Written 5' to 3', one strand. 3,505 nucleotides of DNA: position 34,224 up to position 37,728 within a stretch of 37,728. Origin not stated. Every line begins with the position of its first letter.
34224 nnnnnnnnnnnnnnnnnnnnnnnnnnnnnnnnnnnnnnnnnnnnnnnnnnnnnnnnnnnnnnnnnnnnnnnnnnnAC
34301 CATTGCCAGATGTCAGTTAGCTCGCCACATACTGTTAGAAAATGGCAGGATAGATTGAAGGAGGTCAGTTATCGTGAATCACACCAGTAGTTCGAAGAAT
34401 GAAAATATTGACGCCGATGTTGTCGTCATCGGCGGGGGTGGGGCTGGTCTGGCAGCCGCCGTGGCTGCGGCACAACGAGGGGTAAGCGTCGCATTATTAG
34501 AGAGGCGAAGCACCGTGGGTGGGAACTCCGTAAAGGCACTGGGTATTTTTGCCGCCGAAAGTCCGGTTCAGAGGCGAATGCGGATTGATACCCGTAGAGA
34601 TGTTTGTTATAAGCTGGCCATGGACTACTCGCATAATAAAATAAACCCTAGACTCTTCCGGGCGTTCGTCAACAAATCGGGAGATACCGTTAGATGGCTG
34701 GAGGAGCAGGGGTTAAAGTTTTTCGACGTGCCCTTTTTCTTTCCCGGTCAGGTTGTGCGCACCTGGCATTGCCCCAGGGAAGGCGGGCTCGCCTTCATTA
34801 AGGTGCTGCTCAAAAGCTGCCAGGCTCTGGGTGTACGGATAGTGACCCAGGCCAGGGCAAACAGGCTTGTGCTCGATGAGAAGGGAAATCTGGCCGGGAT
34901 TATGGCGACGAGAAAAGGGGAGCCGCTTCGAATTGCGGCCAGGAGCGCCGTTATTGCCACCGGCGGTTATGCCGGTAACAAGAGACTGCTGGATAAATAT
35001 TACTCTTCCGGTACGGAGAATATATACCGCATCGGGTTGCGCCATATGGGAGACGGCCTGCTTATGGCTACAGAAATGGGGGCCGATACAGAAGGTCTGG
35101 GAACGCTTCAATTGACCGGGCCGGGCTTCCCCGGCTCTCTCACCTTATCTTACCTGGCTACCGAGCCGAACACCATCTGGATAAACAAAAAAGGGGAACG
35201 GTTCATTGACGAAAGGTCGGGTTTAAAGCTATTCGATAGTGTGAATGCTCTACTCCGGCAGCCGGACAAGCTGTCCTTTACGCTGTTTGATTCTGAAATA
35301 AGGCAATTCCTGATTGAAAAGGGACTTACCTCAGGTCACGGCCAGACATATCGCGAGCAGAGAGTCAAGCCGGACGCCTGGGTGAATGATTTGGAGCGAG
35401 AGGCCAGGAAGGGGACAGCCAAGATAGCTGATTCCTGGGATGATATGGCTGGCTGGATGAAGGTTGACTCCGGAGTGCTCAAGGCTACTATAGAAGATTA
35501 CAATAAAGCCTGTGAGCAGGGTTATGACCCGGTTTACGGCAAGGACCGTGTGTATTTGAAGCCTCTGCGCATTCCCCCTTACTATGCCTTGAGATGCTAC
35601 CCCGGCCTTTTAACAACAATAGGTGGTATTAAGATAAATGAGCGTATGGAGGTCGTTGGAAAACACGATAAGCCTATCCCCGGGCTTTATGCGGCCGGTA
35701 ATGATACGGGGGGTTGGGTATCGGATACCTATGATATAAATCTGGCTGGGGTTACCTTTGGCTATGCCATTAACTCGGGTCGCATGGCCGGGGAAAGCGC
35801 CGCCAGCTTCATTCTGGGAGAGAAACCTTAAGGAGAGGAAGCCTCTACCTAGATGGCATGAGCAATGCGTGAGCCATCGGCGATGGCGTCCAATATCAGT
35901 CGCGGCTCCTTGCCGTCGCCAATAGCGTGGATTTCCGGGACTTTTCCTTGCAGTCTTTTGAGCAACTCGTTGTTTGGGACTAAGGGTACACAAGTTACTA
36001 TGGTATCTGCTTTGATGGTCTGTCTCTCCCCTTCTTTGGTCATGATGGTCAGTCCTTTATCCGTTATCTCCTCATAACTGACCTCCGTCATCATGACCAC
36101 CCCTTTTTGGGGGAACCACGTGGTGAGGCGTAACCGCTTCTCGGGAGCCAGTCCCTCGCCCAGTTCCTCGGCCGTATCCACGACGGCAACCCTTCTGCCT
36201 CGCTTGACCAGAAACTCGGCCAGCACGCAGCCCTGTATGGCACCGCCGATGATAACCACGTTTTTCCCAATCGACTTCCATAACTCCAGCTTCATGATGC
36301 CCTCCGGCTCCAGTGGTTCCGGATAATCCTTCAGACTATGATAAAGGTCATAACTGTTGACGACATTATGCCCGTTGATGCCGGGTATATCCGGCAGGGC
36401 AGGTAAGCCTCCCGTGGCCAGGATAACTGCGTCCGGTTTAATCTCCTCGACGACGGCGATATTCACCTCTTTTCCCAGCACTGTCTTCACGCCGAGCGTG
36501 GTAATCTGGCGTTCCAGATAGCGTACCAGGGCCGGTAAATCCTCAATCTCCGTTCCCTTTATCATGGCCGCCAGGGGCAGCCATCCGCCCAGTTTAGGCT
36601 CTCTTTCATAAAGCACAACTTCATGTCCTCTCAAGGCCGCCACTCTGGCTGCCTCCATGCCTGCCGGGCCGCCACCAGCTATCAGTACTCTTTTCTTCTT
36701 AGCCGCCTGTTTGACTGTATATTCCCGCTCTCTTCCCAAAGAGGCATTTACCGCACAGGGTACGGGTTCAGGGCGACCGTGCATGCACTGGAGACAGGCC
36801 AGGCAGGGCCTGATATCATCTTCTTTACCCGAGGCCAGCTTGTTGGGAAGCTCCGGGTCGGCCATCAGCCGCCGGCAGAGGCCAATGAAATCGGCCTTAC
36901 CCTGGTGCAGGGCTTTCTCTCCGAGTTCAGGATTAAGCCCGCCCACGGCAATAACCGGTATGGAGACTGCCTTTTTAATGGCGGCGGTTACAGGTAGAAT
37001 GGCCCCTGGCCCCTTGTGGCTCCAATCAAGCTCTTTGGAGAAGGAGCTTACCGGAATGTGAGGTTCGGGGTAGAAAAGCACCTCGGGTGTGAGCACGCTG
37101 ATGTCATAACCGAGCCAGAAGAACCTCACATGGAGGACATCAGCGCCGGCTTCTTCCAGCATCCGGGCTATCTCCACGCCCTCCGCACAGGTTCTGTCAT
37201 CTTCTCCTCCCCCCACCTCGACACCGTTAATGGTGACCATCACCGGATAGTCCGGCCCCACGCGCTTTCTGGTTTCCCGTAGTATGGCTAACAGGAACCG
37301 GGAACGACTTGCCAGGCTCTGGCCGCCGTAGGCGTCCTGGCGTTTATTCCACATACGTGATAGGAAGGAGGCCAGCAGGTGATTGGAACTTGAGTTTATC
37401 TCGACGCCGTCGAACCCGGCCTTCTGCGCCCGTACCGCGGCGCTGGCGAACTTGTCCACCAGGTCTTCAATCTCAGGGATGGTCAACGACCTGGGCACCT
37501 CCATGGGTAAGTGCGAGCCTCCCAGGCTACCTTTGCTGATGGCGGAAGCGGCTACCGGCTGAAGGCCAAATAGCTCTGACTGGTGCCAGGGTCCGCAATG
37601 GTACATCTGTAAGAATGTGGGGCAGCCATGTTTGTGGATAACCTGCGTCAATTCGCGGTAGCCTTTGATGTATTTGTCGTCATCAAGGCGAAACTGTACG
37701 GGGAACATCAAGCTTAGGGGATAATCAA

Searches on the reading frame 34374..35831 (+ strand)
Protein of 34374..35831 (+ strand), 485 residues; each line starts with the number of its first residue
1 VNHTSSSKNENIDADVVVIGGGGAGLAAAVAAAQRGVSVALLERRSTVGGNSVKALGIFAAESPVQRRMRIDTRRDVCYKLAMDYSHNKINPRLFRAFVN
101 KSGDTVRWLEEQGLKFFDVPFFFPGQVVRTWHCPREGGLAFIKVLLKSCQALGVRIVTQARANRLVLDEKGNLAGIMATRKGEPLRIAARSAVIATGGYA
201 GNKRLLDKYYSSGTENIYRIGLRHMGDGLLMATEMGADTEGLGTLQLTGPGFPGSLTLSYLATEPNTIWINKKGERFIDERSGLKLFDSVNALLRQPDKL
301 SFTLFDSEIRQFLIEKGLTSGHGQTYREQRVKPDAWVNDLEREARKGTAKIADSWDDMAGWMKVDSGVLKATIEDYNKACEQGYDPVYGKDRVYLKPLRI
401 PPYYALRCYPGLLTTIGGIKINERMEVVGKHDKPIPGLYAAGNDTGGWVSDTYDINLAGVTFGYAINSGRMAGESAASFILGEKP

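Call 5: search_protein_families(library=pfam, proteins=[window:34374-35831:+])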
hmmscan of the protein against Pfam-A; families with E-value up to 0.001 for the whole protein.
window:34374-35831:+ (485 aa): 10 families
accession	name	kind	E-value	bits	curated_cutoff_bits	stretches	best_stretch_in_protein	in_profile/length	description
PF00890.30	FAD_binding_2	-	7.7e-55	187.2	20.4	1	15-449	1-403/414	FAD binding domain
PF01266.30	DAO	-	9.4e-17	62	27.9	1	15-203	1-208/353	FAD dependent oxidoreductase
PF12831.13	FAD_oxidored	-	3.7e-15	56.6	27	1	15-197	1-145/416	FAD dependent oxidoreductase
PF03486.20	HI0933_like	-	1.5e-12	48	50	1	15-443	2-218/244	HI0933-like protein Rossmann domain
PF07992.20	Pyr_redox_2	-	1.9e-09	37.8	26.1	1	15-53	2-41/291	Pyridine nucleotide-disulphide oxidoreductase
PF01134.28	GIDA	-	8.5e-07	28.8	22.1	1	15-44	1-31/391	Glucose inhibited division protein A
PF13450.12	NAD_binding_8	-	1.2e-06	29.2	21.9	1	18-52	1-35/68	NAD(P)-binding Rossmann-like domain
PF01494.25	FAD_binding_3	-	1.7e-06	27.9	22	1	13-57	1-44/349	FAD binding domain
PF01946.23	Thi4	-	4e-06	26.7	26.2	1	9-52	13-57/235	Thi4 family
PF00070.33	Pyr_redox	-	6e-05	23.9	22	0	16-49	2-35/82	Pyridine nucleotide-disulphide oxidoreductase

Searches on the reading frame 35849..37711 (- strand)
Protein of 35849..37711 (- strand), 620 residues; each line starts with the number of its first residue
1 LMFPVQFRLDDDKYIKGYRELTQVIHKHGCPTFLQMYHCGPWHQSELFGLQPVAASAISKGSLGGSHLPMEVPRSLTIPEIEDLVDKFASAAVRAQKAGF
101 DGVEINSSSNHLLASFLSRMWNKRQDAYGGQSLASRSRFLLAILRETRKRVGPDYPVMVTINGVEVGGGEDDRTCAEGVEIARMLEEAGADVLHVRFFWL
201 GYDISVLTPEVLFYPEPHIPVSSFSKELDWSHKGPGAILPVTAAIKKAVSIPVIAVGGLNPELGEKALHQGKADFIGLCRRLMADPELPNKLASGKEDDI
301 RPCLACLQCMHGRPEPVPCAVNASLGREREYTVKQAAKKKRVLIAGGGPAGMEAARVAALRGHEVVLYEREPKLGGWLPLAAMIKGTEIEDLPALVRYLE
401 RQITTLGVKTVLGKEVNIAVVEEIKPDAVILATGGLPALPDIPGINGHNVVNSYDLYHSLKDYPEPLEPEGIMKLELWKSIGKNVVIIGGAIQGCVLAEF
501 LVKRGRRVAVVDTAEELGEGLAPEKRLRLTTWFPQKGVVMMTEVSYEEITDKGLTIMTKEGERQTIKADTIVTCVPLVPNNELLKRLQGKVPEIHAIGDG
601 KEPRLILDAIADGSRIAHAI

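Call 5: search_protein_families(library=pfam, proteins=[window:35849-37711:-])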
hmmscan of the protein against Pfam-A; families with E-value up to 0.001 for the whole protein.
window:35849-37711:- (620 aa): 11 families
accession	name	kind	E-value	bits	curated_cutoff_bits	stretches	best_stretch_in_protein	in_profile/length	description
PF00724.26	Oxidored_FMN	-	2.2e-38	132.8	27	2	3-192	67-254/342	NADH:flavin oxidoreductase / NADH oxidase family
PF07992.20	Pyr_redox_2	-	2.1e-30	106.6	26.1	1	341-591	2-251/291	Pyridine nucleotide-disulphide oxidoreductase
PF13450.12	NAD_binding_8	-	9.9e-13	48.6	21.9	2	344-378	1-35/68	NAD(P)-binding Rossmann-like domain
PF00070.33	Pyr_redox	-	7.1e-12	46.1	22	1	484-553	1-70/82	Pyridine nucleotide-disulphide oxidoreductase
PF01266.30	DAO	-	1.2e-09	38.6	27.9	0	341-375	1-35/353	FAD dependent oxidoreductase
PF13738.12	Pyr_redox_3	-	2.8e-09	37.1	30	1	478-573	159-264/305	Pyridine nucleotide-disulphide oxidoreductase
PF03486.20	HI0933_like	-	2e-08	34.4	50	1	341-375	2-36/244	HI0933-like protein Rossmann domain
PF12831.13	FAD_oxidored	-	4e-07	30.1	27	1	342-378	2-38/416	FAD dependent oxidoreductase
PF01494.25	FAD_binding_3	-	3.2e-06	27.1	22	0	341-371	3-33/349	FAD binding domain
PF00890.30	FAD_binding_2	-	4.3e-05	23.3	20.4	0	342-376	2-36/414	FAD binding domain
PF01262.27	AlaDh_PNT_C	-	9.4e-05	22.4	23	0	338-373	27-62/214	Alanine dehydrogenase/PNT, C-terminal domain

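Call 47: search_protein_families(library=ncbifam, proteins=[window:35849-37711:-], max_evalue=1e-10)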
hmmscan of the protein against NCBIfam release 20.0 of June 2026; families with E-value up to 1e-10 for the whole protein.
window:35849-37711:- (620 aa): 17 families
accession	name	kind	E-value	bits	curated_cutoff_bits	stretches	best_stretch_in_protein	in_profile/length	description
TIGR03997.1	mycofact_OYE_2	equivalog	2e-116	389.9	793.15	1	12-620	74-645/645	mycofactocin system FadH/OYE family oxidoreductase 2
NF045599.1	bili_reduct_long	exception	1.1e-94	317.9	750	2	238-620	276-641/641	bilirubin reductase, long form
NF041087.1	bile_acid_BaiCD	equivalog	1.4e-94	317.5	825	2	243-620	278-642/642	bile acid Fe-S flavoenzyme BaiCD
TIGR03996.1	mycofact_OYE_1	hypoth_equivalog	1.5e-53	182.3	627.9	2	238-615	265-631/633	mycofactocin system FadH/OYE family oxidoreductase 1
NF045592.1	bili_reduct_N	equivalog_domain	4.5e-42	144.5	425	2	7-195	61-249/363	bilirubin reductase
NF010047.0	PRK13523.1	equivalog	9.1e-30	103.8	431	1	10-195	77-248/339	NADPH dehydrogenase NamA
NF006101.0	PRK08255.1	equivalog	3.2e-26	91.6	1078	1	70-195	535-657/768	bifunctional salicylyl-CoA 5-hydroxylase/oxidoreductase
NF007899.0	PRK10605.1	subfamily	2.5e-22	79.6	403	1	11-151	77-226/365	N-ethylmaleimide reductase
NF009410.0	PRK12771.1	subfamily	5.5e-16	58.3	516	1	327-460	126-259/566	NAD(P)-binding protein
TIGR02053.1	MerA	equivalog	3e-14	52.9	454.45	1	413-584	116-273/465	mercury(II) reductase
NF003437.0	PRK04965.1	equivalog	3.1e-14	52.8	392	0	423-586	97-246/378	NADH:flavorubredoxin reductase NorW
TIGR01350.1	lipoamide_DH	equivalog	2.3e-12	46.4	408.8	0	422-584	128-276/461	dihydrolipoyl dehydrogenase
TIGR01317.1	GOGAT_sm_gam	subfamily_domain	6.9e-12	45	447.7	1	339-553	143-349/485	glutamate synthase small subunit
NF009454.0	PRK12814.1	equivalog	6.9e-12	44.5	916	0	335-454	189-308/657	putative NADPH-dependent glutamate synthase small subunit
NF010590.0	PRK13984.1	equivalog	1.3e-11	43.3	946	1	333-491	282-432/611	putative oxidoreductase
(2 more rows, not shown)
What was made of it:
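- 31238..37711 (.): Divergent flank: TRAP DctPQM (31238-34298, +), a second FAD_binding_2 enzyme (34374-35831, +) and an OYE/2,4-dienoyl-CoA-reductase-type Fe-S flavoenzyme (35849-37711, -, cut by the window end). Calls 5 and 47.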
